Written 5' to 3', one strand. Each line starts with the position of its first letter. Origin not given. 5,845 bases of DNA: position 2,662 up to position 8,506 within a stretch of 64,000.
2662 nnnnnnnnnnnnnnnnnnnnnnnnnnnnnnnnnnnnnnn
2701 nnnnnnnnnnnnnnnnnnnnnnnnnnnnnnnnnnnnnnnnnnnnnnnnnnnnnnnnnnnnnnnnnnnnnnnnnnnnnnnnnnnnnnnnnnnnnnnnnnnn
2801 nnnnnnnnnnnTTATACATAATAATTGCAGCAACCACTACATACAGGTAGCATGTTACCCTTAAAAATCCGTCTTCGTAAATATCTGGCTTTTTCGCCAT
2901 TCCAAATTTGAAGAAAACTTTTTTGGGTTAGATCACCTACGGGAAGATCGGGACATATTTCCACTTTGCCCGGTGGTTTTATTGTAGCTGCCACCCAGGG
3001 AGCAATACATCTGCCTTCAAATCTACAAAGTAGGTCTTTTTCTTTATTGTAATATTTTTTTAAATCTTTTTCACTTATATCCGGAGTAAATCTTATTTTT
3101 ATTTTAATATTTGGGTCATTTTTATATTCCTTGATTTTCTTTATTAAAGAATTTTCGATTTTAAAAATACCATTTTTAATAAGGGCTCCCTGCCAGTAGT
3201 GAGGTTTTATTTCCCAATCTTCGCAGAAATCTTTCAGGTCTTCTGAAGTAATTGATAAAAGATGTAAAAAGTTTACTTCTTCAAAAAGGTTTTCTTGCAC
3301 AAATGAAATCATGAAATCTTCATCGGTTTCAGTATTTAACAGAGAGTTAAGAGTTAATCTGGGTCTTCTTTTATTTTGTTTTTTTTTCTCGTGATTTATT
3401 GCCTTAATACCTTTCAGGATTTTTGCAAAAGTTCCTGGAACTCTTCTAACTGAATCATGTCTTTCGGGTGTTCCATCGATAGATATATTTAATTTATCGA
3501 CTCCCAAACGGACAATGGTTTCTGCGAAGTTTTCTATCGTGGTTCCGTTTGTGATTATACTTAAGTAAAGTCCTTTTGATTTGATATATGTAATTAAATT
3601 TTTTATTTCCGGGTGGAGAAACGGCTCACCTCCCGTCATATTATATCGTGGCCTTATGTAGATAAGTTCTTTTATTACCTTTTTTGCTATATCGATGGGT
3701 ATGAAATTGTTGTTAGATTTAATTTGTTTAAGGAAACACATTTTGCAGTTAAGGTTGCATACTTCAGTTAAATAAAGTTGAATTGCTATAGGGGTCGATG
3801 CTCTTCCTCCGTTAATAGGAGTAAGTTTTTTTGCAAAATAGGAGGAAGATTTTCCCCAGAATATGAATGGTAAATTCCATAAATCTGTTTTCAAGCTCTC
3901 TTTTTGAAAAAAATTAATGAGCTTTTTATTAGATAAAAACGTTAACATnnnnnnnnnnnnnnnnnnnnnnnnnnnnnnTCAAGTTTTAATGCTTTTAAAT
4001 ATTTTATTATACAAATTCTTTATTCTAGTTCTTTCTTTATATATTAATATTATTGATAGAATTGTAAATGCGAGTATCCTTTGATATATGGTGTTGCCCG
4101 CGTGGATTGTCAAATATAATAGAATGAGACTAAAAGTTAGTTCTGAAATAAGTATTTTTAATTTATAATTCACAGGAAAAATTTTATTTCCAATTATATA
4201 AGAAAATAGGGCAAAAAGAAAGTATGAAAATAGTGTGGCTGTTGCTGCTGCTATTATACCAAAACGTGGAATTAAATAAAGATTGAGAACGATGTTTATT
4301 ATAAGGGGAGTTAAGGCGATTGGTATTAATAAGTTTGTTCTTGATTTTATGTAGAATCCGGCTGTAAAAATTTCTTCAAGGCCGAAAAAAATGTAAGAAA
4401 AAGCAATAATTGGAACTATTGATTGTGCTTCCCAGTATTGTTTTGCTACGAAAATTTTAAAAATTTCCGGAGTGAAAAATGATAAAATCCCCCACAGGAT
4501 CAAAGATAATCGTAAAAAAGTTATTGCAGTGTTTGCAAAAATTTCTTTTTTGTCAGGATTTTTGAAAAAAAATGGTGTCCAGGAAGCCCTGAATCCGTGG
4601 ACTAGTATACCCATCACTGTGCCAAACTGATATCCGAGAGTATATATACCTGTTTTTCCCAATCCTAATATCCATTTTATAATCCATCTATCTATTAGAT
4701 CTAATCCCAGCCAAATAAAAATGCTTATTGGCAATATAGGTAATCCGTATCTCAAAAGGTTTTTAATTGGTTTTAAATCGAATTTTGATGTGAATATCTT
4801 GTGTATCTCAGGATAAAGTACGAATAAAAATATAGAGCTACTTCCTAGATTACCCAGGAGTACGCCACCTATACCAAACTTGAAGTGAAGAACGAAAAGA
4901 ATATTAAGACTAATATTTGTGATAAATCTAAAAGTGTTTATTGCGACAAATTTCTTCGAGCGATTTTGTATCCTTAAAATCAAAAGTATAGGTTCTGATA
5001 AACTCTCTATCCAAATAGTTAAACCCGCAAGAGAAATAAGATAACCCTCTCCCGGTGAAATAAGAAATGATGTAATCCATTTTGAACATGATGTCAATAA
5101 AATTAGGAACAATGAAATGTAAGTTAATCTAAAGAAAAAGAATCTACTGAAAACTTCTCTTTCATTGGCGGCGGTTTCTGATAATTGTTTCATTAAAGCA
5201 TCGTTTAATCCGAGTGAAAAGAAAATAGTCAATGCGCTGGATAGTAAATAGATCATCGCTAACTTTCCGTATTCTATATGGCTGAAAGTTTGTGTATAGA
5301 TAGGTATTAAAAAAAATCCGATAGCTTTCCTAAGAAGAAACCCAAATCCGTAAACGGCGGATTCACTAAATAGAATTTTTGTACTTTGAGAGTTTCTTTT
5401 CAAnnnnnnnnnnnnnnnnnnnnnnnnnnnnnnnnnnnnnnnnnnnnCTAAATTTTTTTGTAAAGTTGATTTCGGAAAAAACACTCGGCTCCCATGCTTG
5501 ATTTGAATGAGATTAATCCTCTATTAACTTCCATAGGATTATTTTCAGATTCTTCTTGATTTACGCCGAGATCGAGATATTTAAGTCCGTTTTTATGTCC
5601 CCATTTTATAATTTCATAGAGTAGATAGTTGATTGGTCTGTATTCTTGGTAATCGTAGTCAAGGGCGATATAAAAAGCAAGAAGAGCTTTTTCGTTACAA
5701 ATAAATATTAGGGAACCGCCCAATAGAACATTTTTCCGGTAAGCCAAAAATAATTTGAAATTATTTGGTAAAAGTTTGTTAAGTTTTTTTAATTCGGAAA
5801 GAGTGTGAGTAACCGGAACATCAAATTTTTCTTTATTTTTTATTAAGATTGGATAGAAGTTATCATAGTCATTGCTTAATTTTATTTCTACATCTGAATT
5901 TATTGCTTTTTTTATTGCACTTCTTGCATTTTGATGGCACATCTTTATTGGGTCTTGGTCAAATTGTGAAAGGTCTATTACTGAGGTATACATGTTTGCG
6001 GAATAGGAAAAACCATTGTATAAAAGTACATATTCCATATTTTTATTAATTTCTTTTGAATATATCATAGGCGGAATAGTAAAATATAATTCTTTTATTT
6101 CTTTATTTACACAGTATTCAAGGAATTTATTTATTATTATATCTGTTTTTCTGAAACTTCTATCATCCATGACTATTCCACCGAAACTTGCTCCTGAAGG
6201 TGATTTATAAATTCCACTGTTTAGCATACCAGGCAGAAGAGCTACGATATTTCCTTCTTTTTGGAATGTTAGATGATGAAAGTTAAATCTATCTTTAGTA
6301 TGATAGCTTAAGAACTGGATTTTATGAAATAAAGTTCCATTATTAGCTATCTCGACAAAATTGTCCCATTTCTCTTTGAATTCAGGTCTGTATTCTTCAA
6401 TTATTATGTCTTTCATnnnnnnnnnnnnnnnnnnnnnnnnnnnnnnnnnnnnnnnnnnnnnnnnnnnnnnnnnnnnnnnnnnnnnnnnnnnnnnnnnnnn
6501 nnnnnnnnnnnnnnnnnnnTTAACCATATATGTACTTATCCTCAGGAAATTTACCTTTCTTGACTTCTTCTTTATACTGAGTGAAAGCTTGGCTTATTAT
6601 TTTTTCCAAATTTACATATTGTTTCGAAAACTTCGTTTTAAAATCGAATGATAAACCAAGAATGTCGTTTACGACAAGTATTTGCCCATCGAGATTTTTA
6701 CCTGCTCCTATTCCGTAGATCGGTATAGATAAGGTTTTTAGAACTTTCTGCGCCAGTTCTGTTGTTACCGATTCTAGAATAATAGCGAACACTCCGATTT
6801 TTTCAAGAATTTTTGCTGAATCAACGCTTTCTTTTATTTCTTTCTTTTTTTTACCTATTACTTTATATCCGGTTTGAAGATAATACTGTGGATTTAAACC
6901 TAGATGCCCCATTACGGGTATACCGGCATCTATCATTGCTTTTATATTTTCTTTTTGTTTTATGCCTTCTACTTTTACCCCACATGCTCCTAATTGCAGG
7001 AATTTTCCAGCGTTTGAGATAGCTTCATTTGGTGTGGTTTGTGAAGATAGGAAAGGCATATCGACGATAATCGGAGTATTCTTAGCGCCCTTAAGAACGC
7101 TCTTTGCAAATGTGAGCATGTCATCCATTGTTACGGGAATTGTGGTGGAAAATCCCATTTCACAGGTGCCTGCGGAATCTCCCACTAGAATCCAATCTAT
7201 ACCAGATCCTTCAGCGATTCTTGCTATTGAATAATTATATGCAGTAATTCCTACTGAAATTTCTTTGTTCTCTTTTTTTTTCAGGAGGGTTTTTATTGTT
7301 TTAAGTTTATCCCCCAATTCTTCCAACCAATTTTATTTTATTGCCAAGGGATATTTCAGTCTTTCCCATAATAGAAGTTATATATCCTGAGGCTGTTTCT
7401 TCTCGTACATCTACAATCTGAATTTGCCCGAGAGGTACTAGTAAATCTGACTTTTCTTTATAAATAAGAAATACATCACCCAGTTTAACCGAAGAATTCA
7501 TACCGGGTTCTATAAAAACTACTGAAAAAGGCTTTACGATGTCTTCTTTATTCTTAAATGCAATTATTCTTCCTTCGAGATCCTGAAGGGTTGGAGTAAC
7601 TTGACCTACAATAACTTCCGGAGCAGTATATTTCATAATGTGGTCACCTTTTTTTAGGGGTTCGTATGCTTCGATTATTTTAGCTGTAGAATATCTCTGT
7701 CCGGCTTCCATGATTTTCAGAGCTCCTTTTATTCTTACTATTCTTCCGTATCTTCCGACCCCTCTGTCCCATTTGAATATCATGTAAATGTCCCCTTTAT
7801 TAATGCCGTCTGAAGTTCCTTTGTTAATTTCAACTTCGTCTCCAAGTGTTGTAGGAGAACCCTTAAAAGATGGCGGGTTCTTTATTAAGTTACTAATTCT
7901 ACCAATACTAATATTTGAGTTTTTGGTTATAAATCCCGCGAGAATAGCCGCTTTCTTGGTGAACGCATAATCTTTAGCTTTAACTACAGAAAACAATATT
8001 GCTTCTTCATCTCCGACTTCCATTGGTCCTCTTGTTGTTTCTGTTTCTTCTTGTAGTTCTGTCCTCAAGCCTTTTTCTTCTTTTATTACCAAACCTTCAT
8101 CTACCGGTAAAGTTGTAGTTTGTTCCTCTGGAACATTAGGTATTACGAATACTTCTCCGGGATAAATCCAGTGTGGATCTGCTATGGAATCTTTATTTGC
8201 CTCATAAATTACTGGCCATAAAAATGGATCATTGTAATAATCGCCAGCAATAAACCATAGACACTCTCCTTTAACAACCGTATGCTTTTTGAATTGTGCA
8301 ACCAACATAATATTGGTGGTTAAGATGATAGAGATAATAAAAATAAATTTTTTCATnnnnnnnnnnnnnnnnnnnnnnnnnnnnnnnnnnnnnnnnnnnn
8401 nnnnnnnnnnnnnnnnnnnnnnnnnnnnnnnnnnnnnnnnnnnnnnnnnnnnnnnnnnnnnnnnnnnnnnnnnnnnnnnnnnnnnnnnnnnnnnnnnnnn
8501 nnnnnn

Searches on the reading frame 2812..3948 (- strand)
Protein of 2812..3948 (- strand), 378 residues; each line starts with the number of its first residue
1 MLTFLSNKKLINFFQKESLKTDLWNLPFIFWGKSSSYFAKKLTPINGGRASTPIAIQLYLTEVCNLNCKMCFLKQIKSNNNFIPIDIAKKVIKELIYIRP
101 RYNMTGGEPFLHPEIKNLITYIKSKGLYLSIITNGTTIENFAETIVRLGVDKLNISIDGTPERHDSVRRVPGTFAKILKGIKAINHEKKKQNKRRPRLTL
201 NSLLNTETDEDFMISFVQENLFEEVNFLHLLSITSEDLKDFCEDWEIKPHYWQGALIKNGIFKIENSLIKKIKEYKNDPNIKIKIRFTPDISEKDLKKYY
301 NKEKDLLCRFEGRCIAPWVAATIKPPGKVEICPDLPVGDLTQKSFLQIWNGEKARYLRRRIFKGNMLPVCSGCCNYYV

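Call 65: search_protein_families(library=pfam, proteins=[window:2812-3948:-], max_evalue=0.0001)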
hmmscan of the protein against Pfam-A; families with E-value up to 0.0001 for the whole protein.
window:2812-3948:- (378 aa): 3 families
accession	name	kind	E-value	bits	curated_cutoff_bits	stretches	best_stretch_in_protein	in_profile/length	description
PF04055.27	Radical_SAM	-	7.5e-21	75.4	29.5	1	59-212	2-159/166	Radical SAM superfamily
PF13186.11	SPASM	-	2.7e-10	40.8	21.5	1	314-373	1-66/67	Iron-sulfur cluster-binding domain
PF13353.11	Fer4_12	-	2.7e-08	34.7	22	1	61-164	12-120/137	4Fe-4S single cluster domain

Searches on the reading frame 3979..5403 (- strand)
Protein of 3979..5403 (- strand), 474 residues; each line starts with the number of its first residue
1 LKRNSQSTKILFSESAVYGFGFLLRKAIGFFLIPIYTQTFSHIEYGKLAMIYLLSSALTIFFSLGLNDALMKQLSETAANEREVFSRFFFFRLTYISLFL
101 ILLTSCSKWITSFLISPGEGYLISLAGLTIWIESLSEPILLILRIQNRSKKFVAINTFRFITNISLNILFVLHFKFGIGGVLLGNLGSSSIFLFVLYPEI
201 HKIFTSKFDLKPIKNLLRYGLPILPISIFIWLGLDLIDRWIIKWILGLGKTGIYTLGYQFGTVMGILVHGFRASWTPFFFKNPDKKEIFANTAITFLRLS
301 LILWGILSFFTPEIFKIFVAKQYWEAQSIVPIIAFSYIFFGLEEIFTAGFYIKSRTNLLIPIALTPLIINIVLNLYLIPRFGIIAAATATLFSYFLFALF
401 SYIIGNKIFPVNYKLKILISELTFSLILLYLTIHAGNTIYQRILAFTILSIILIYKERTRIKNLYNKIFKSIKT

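Call 66: search_protein_families(library=pfam, proteins=[window:3979-5403:-], max_evalue=0.0001)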
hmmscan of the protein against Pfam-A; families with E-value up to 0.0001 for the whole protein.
window:3979-5403:- (474 aa): 2 families
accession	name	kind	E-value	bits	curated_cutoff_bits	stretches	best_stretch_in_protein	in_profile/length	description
PF13440.11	Polysacc_synt_3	-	2.8e-18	66.6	23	1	44-264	10-224/293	Polysaccharide biosynthesis protein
PF01943.22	Polysacc_synt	-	7.8e-17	62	28.2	1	17-281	7-272/274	Polysaccharide biosynthesis protein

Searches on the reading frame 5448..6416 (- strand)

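Call 65: search_protein_families(library=pfam, proteins=[window:5448-6416:-], max_evalue=0.0001)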
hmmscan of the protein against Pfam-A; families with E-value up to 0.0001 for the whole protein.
window:5448-6416:- (322 aa): 2 families
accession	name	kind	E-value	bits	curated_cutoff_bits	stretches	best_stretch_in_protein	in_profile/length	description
PF02388.22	FemAB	-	1.7e-07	30.9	24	0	208-310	284-380/406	FemAB family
PF13480.13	Acetyltransf_6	-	1.5e-05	25.6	22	1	217-288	69-139/143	Acetyltransferase (GNAT) domain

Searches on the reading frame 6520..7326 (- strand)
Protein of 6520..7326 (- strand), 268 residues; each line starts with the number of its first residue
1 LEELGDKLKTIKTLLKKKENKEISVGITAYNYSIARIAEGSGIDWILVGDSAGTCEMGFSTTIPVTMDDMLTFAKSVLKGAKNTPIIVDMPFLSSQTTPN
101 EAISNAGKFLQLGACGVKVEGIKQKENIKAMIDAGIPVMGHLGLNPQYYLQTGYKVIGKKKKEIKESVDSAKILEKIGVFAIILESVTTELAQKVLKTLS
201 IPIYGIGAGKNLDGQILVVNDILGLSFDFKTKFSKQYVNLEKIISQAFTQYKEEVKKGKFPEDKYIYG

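Call 65: search_protein_families(library=pfam, proteins=[window:6520-7326:-], max_evalue=0.0001)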
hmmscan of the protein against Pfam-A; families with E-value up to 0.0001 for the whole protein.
window:6520-7326:- (268 aa): 1 family
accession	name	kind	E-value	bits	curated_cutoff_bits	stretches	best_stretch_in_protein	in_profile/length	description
PF02548.21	Pantoate_transf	-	1.6e-88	296.9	28.7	1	10-262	3-258/259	Ketopantoate hydroxymethyltransferase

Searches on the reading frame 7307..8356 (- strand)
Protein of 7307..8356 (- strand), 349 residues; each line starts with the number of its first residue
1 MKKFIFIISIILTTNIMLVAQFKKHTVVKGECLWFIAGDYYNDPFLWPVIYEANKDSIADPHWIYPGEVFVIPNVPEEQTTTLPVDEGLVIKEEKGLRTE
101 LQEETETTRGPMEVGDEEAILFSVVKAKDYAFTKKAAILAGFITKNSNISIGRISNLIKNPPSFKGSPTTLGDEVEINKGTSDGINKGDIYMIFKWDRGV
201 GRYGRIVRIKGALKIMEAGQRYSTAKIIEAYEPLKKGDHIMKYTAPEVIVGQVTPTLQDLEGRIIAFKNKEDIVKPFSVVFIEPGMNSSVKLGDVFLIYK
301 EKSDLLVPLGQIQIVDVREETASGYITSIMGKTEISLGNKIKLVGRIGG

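Call 65: search_protein_families(library=pfam, proteins=[window:7307-8356:-], max_evalue=0.0001)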
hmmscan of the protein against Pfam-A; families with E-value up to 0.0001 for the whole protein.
window:7307-8356:- (349 aa): 1 family
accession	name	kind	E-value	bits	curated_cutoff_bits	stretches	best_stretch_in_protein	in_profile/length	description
PF01476.26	LysM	-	6e-05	23.4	20.9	0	25-73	1-43/43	LysM domain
